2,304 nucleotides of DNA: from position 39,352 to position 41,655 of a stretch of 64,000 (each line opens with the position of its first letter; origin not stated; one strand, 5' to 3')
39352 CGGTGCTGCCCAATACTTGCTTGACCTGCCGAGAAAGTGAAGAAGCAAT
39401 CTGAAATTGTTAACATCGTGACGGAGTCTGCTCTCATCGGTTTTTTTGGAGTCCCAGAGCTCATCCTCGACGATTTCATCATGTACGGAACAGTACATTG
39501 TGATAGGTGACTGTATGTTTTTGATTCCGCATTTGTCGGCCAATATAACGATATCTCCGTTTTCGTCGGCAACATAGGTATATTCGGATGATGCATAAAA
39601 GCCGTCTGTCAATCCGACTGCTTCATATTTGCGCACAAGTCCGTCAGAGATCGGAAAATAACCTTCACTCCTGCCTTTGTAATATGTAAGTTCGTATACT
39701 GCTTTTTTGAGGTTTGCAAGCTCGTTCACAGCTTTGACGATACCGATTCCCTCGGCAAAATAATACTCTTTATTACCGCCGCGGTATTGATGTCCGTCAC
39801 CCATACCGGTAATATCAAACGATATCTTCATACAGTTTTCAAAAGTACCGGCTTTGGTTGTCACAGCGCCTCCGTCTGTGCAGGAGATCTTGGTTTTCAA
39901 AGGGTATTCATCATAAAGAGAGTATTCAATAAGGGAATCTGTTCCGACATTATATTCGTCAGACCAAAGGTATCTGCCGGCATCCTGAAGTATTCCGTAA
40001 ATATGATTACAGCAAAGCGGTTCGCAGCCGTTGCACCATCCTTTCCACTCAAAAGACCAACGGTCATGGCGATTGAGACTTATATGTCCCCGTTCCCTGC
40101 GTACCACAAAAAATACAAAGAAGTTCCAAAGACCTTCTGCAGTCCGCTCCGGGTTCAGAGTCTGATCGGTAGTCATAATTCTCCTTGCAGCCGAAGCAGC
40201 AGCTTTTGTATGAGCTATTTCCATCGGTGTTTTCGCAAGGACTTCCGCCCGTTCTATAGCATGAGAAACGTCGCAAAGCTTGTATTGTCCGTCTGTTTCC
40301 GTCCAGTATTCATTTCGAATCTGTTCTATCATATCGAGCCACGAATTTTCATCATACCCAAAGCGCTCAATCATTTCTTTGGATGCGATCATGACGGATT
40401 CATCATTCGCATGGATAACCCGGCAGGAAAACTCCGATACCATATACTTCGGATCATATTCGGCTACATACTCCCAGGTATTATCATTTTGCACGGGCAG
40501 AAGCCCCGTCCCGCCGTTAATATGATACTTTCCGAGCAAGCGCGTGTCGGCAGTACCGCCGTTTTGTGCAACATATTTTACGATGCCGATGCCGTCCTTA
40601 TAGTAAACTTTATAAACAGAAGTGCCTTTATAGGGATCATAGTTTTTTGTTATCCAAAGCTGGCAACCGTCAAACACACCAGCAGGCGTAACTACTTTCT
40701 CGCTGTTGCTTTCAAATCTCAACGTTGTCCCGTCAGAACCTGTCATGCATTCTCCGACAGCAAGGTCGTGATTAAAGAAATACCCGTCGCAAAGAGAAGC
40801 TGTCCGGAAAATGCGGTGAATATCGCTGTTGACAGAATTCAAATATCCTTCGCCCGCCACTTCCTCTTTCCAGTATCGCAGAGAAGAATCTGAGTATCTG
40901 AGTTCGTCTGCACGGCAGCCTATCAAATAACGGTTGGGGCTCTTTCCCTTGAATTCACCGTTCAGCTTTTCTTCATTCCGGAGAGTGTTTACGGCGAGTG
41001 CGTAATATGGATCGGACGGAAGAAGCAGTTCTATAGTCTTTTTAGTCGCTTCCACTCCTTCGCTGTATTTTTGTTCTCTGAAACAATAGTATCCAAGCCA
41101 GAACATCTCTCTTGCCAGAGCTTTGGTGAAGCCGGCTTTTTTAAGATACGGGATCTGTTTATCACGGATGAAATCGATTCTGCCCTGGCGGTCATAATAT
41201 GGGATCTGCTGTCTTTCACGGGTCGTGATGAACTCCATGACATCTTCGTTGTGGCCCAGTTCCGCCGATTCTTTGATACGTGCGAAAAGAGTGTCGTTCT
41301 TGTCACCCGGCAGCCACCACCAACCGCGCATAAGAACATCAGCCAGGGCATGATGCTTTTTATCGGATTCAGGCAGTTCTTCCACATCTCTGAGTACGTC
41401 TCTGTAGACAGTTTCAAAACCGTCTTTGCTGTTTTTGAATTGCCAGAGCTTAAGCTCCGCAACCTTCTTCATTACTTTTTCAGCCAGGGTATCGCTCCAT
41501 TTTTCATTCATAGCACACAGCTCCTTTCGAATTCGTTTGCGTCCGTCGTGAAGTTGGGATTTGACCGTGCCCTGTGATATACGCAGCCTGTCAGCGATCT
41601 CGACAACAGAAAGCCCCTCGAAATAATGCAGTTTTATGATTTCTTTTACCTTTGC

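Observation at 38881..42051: Giant cytoplasmic ECF-type sigma factor fusion (~1056 aa) with an internally duplicated beta-rich module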

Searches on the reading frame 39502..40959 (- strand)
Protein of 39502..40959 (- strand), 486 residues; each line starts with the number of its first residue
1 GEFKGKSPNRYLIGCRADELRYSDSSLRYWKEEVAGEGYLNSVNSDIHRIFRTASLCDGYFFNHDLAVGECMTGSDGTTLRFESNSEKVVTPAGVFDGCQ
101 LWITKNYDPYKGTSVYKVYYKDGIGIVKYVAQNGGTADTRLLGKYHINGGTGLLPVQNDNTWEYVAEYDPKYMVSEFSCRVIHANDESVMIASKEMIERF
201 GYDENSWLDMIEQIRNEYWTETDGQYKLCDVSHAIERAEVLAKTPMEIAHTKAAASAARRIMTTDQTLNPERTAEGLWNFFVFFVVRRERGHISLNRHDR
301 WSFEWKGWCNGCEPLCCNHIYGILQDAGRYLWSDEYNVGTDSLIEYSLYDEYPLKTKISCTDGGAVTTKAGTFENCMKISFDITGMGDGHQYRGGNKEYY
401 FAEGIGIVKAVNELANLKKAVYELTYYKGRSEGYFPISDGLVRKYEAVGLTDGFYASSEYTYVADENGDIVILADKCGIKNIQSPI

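Call 52: predict_structure(alignment_id=A3)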
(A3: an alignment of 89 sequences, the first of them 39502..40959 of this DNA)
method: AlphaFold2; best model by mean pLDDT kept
length: 486 residues; sequences in the alignment: 89
mean_pLDDT: 94.7   pTM: 0.90
mean pLDDT of the five models: 94.7, 94.5, 94.4, 93.4, 89.3
residues with pLDDT >= 90: 423; 70-90: 63; 50-70: 0; < 50: 0
segments of 3 or more residues with pLDDT < 50: none
pLDDT, mean of each block of 10 residues (from residue 1): 86 96 94 94 91 97 97 96 98 98 92 93 98 89 97 96 96 97 97 96 97 95 92 98 96 98 96 96 94 92 93 94 94 95 88 92 98 98 87 94 98 88 98 96 97 96 91 98 86
secondary structure, 60 per line:
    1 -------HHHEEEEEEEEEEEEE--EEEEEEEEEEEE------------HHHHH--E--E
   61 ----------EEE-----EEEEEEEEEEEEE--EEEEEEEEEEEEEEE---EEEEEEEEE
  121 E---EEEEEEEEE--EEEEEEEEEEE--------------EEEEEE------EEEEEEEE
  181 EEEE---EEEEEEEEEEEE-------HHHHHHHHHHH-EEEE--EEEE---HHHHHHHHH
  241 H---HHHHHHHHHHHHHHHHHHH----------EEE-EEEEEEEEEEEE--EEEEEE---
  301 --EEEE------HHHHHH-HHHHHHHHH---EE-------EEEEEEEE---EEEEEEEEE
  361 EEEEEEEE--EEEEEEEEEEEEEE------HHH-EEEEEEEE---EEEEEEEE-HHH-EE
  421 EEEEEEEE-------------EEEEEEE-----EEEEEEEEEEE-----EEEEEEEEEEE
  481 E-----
elements in order: E11-23 E26-37 H50-54 E71-73 E79-91 E94-108 E112-121 E125-133 E136-146 E161-166 E173-184 E188-199 H207-217 E219-222 E225-228 H232-241 H245-263 E274-276 E278-289 E292-297 E303-306 H313-318 H320-328 E341-348 E352-368 E371-384 E395-402 E406-413 E419-428 E442-448 E454-464 E470-481

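Call 57: fold_search(model_id=the predicted structure, library=pdb)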
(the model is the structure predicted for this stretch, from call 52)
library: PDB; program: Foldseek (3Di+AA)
matches with E <= 10: 1359; with E <= 0.001: 0
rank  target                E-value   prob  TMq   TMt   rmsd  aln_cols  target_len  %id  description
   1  4xrw                  1.3e-03  0.47  0.11  0.15  21.0       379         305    8  Crystal structure of the di-domain ARO/CYC BexL from the BE-7585A biosynthetic pathway (released 2015-12-02)
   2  4o4u_B                1.7e-03  0.28  0.15  0.14  19.3       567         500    8  Crystal structure of the vaccine antigen Transferrin Binding Protein B (TbpB) mutant Trp-176-Ala from Haemophilus para (released 2015-01-14)
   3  8xjc_A                5.1e-03  0.57  0.13  0.19  16.6       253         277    8  a novel haemophore of of Riemerella anatipestifer (released 2025-06-25)
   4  4mee                  5.9e-03  0.11  0.09  0.13  28.1       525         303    7  Crystal structure of the transport unit of the autotransporter AIDA-I from Escherichia coli (released 2014-06-04)
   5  9gvj_A                5.9e-03  0.09  0.10  0.07  32.4       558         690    9  MUC5AC mucin amino acids 28 to 1483 (released 2024-12-04)
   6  2o62_B                9.0e-03  0.15  0.10  0.16  23.8       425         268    7  CRYSTAL STRUCTURE OF A PROTEIN WITH UNKNOWN FUNCTION FROM DUF3598 FAMILY (NPUN_R4044) FROM NOSTOC PUNCTIFORME PCC 7310 (released 2007-02-13)
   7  8cp6_B                9.0e-03  0.11  0.12  0.07  25.1       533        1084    8  Type six secretion system exported effector 5 (Tse5) (released 2023-12-06)
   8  6kaw                  1.9e-02  0.06  0.08  0.10  24.3       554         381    7  Crystal structure of CghA (released 2020-06-24)
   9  7ywe_C                2.2e-02  0.51  0.13  0.31  12.8       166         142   11  Monocot chimeric jacalin JAC1 from Oryza sativa: dirigent domain (crystal form 2) (released 2022-05-04)
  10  8smu_A                2.3e-02  0.06  0.09  0.10  22.4       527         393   10  Integral fusion of the HtaA CR2 domain from Corynebacterium diphtheriae within EGFP (released 2023-09-27)
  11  5amw_A                2.4e-02  0.69  0.13  0.31  10.6       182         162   14  Crystal Structure of the Strawberry Pathogenesis-Related 10 (PR-10) Fra a 2 protein (A141F) processed with the Crystal (released 2016-04-13)
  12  5mxw                  2.5e-02  0.75  0.13  0.34  10.7       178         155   13  Crystal structure of yellow lupin LLPR-10.2B protein in complex with melatonin and trans-zeatin. (released 2018-04-18)
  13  6xlb_C1               2.8e-02  0.23  0.15  0.23  23.4       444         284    8  Apo full-length Hsc82 in complex with Aha1 (released 2021-06-30)
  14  8smu_C                2.8e-02  0.06  0.09  0.10  22.6       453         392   10  Integral fusion of the HtaA CR2 domain from Corynebacterium diphtheriae within EGFP (released 2023-09-27)
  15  8d2j_C                3.0e-02  0.08  0.09  0.09  25.1       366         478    8  A novel insecticidal protein from ferns IPD113_Cow. (released 2023-11-08)
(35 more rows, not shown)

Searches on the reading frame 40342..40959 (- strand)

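Call 39: search_protein_families(library=pfam, proteins=[window:40342-40959:-], max_evalue=1)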
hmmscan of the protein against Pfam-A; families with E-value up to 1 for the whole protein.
window:40342-40959:- (206 aa): 1 family
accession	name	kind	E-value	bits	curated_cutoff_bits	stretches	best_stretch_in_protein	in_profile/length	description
PF21347.3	DUF3108_like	-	0.086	13.1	27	1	85-128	138-183/199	DUF3108-like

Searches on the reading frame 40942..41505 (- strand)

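Call 39: search_protein_families(library=pfam, proteins=[window:40942-41505:-], max_evalue=1)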
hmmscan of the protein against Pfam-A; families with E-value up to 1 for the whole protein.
window:40942-41505:- (188 aa): 1 family
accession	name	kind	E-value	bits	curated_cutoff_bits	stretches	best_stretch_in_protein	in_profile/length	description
PF07719.23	TPR_2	-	0.15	12.7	27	1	131-160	1-30/34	Tetratricopeptide repeat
